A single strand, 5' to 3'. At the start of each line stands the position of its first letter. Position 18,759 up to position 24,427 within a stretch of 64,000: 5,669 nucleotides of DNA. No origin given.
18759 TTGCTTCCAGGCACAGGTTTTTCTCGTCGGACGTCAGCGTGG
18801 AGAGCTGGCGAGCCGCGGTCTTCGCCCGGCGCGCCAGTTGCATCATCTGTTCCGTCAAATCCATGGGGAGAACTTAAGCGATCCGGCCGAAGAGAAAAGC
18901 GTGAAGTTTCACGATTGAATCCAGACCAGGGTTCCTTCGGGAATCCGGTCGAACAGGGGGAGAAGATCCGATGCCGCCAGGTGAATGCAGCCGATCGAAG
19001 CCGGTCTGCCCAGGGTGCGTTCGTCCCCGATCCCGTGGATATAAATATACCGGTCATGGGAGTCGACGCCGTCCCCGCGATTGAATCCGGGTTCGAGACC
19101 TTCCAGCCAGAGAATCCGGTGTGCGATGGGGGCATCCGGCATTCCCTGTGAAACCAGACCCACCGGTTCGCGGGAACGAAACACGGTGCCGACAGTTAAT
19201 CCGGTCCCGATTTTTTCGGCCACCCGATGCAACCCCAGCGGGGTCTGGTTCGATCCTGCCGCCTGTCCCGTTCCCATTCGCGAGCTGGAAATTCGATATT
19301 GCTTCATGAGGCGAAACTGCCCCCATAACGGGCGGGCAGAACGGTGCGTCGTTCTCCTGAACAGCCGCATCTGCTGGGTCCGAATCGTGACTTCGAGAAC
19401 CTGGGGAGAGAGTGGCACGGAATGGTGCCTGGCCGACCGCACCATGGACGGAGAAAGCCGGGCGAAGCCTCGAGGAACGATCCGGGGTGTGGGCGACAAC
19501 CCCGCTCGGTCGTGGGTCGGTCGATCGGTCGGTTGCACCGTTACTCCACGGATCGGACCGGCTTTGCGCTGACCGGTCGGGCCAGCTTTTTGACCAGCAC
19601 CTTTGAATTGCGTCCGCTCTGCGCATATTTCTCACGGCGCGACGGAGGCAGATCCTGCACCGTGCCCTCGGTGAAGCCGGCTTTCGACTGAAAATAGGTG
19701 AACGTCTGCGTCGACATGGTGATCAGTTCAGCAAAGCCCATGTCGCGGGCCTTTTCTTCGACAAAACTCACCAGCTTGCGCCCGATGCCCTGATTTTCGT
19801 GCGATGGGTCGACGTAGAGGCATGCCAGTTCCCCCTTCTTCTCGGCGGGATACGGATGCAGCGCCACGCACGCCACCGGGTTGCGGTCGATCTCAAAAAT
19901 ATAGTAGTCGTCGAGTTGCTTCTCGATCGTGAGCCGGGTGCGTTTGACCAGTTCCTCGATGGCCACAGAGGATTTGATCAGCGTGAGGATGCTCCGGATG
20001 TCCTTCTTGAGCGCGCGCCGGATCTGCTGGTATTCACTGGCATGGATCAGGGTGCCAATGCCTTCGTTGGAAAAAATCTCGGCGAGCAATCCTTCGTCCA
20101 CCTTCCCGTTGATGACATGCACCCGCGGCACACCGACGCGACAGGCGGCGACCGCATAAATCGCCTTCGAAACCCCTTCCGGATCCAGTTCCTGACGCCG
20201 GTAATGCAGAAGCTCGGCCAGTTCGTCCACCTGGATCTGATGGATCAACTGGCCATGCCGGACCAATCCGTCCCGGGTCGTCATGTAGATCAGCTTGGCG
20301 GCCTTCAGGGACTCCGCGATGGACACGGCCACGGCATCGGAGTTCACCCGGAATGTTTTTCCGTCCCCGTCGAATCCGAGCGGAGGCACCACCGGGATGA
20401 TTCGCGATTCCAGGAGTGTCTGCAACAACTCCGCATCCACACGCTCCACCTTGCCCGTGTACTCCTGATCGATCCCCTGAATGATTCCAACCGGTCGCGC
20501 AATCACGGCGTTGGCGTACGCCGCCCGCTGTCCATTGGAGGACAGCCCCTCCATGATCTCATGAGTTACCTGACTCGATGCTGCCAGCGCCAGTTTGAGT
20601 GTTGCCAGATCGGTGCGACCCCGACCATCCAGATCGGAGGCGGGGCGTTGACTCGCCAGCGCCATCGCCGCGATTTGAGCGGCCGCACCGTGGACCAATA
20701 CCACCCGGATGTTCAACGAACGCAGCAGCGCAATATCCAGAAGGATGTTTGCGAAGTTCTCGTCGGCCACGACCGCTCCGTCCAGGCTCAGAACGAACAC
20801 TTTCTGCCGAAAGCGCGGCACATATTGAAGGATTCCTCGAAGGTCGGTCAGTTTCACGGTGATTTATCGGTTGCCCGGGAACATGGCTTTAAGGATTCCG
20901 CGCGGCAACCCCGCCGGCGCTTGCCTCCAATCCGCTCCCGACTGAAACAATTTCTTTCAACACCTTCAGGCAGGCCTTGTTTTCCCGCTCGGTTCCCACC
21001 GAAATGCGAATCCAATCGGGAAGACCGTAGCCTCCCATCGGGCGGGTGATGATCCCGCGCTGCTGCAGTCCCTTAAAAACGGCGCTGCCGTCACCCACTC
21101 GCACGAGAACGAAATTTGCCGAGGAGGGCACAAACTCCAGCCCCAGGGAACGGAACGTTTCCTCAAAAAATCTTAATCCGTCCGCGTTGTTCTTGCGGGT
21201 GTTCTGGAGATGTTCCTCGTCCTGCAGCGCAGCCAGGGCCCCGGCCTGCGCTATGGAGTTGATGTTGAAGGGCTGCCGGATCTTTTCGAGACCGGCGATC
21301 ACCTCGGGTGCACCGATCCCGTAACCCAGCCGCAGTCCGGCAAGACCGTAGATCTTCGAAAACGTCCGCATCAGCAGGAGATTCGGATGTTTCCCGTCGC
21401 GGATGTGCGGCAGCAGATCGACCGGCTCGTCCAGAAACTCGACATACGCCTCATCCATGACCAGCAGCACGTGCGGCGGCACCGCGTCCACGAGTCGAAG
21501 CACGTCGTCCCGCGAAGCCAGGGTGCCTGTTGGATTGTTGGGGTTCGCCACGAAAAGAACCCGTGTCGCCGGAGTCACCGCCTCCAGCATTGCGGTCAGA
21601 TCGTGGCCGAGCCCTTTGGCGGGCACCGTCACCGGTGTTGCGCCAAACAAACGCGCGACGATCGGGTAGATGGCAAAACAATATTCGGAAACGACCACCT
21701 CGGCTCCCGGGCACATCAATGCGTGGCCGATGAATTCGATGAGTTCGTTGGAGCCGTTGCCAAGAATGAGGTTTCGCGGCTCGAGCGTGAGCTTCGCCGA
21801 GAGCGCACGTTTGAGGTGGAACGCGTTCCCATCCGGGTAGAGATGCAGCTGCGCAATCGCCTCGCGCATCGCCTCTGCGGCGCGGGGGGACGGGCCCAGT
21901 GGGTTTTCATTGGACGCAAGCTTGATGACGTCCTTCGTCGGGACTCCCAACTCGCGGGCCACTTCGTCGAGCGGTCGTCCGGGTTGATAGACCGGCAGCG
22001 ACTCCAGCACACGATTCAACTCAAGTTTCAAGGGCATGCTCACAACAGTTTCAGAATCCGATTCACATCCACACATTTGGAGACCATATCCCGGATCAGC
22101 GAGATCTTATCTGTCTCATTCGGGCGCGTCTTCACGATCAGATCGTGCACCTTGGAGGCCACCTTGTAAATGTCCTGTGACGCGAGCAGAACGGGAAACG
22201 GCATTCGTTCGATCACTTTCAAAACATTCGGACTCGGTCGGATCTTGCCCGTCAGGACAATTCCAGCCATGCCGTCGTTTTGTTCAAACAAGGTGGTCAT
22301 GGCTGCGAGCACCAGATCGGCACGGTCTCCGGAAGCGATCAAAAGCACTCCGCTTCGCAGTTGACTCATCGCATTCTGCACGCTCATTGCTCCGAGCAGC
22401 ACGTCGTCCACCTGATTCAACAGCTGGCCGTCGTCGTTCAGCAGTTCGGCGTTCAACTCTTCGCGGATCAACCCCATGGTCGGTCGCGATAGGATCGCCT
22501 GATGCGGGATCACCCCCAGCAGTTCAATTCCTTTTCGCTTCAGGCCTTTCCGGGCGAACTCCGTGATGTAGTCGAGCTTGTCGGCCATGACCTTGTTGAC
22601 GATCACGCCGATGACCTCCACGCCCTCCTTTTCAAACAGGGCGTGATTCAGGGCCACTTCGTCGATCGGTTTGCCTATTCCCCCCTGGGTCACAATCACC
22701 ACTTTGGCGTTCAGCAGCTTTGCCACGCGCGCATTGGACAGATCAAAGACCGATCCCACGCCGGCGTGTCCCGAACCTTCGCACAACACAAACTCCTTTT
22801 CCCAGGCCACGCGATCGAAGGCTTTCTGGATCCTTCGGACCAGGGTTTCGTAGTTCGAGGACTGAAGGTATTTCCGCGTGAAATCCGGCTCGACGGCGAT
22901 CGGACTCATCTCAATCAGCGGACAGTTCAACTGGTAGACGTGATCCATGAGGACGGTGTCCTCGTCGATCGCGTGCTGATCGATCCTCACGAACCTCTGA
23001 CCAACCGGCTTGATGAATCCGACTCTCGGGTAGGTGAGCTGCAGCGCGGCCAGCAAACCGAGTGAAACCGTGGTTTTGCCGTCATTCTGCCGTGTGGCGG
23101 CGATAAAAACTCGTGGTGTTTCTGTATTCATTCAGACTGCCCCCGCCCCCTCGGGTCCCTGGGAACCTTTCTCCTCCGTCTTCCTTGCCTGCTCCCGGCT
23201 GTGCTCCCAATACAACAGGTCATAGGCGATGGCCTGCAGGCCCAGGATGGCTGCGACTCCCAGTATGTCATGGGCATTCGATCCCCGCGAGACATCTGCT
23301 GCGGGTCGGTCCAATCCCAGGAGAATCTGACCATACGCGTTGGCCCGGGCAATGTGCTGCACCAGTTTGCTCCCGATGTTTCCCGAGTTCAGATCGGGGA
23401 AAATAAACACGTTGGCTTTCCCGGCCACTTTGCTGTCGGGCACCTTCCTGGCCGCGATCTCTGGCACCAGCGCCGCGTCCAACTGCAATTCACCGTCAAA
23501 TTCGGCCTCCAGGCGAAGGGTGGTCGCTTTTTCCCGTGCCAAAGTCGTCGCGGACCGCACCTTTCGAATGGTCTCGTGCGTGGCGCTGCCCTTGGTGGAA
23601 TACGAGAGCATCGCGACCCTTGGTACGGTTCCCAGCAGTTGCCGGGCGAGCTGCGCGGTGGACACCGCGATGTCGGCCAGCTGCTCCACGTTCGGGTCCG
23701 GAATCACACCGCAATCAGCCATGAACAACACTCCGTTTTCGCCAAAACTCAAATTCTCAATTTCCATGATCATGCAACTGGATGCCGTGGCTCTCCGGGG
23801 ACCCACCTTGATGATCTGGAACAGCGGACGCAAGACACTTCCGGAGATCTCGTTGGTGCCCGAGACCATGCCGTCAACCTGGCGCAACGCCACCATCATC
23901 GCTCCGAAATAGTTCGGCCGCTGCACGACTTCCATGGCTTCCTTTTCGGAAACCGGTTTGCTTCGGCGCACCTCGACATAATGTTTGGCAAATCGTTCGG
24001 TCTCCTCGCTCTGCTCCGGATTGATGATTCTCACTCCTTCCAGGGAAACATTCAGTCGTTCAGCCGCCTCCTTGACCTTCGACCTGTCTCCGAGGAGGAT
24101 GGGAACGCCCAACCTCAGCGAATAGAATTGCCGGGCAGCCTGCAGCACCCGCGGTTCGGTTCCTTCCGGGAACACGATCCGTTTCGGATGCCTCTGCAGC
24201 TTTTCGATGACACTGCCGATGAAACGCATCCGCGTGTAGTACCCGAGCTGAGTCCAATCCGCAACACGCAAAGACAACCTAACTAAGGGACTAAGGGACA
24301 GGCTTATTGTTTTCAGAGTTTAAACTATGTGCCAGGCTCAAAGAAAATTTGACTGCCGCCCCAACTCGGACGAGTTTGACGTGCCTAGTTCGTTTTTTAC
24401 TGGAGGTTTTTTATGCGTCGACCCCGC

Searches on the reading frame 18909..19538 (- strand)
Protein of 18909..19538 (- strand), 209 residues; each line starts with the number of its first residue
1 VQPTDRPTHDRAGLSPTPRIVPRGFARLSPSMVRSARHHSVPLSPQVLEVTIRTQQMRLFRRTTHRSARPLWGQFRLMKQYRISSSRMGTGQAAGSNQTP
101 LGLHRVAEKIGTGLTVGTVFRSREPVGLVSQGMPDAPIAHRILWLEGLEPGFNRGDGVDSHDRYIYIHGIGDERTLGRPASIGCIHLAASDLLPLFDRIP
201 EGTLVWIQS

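Call 16: search_protein_families(library=pfam, proteins=[window:18909-19538:-], max_evalue=0.001)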
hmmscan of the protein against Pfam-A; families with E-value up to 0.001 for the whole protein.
window:18909-19538:- (209 aa): 1 family
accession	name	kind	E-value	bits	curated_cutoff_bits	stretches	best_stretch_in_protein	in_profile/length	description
PF03734.19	YkuD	-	1.3e-13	52.2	23.4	1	77-207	22-146/146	L,D-transpeptidase catalytic domain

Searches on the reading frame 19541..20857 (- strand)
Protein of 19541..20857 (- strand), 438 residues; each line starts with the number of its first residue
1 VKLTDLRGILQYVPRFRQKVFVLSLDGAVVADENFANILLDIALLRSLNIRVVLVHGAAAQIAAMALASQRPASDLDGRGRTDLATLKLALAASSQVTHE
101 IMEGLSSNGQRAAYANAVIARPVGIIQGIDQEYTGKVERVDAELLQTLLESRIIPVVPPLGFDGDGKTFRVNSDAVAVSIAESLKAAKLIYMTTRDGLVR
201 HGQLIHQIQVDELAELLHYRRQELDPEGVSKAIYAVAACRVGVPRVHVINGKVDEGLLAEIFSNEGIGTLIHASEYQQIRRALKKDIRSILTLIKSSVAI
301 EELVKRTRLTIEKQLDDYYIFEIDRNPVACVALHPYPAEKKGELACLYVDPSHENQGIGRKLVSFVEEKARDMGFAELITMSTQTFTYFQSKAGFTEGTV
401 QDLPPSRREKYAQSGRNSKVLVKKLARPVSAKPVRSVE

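Call 17: search_protein_families(library=pfam, proteins=[window:19541-20857:-], max_evalue=0.001)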
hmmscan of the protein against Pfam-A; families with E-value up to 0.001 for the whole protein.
window:19541-20857:- (438 aa): 4 families
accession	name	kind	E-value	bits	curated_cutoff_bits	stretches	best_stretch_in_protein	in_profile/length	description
PF00696.33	AA_kinase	-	8.2e-30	104.7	24.9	1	19-250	1-234/234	Amino acid kinase family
PF00583.31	Acetyltransf_1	-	2.7e-13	50.7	20.7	1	313-382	30-99/116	Acetyltransferase (GNAT) family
PF13508.13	Acetyltransf_7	-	4e-10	40.4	27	1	317-396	4-83/84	Acetyltransferase (GNAT) domain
PF13673.13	Acetyltransf_10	-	9.9e-05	22.8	23.6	1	341-397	51-109/128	Acetyltransferase (GNAT) domain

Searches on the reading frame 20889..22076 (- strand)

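Call 17: search_protein_families(library=pfam, proteins=[window:20889-22076:-], max_evalue=0.001)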
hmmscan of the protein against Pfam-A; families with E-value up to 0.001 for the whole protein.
window:20889-22076:- (395 aa): 1 family
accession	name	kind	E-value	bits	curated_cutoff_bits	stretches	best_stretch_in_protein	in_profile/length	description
PF00155.27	Aminotran_1_2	-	9.9e-63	212.9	19.7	1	48-371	1-359/361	Aminotransferase class I and II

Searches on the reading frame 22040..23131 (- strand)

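Call 17: search_protein_families(library=pfam, proteins=[window:22040-23131:-], max_evalue=0.001)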
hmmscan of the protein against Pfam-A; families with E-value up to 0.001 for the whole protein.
window:22040-23131:- (363 aa): 3 families
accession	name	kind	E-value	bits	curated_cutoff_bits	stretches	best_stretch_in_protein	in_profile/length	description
PF13500.12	AAA_26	-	3.4e-30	105.8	27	1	7-217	2-197/198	AAA domain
PF07085.17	DRTGG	-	7.3e-24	84.1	25.2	1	222-330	2-104/105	DRTGG domain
PF01656.29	CbiA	-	7.3e-07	29.6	25.4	1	9-215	2-116/125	CobQ/CobB/MinD/ParA nucleotide binding domain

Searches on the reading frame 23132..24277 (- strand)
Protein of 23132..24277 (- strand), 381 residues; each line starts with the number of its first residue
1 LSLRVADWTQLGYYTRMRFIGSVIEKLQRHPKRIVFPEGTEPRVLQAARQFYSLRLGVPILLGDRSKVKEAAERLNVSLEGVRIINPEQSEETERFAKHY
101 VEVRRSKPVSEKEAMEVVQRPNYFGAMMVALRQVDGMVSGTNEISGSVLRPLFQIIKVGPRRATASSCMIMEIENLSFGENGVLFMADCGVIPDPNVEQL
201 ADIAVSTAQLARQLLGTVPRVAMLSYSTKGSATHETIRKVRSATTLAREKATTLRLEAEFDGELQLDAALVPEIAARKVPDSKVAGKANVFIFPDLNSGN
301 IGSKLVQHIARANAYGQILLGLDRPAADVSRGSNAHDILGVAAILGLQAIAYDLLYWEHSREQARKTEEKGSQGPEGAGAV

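Call 17: search_protein_families(library=pfam, proteins=[window:23132-24277:-], max_evalue=0.001)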
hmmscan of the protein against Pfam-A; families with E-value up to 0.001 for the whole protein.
window:23132-24277:- (381 aa): 1 family
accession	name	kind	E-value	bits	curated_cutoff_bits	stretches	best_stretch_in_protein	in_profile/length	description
PF01515.24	PTA_PTB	-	3.4e-107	359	24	1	19-344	2-317/319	Phosphate acetyl/butaryl transferase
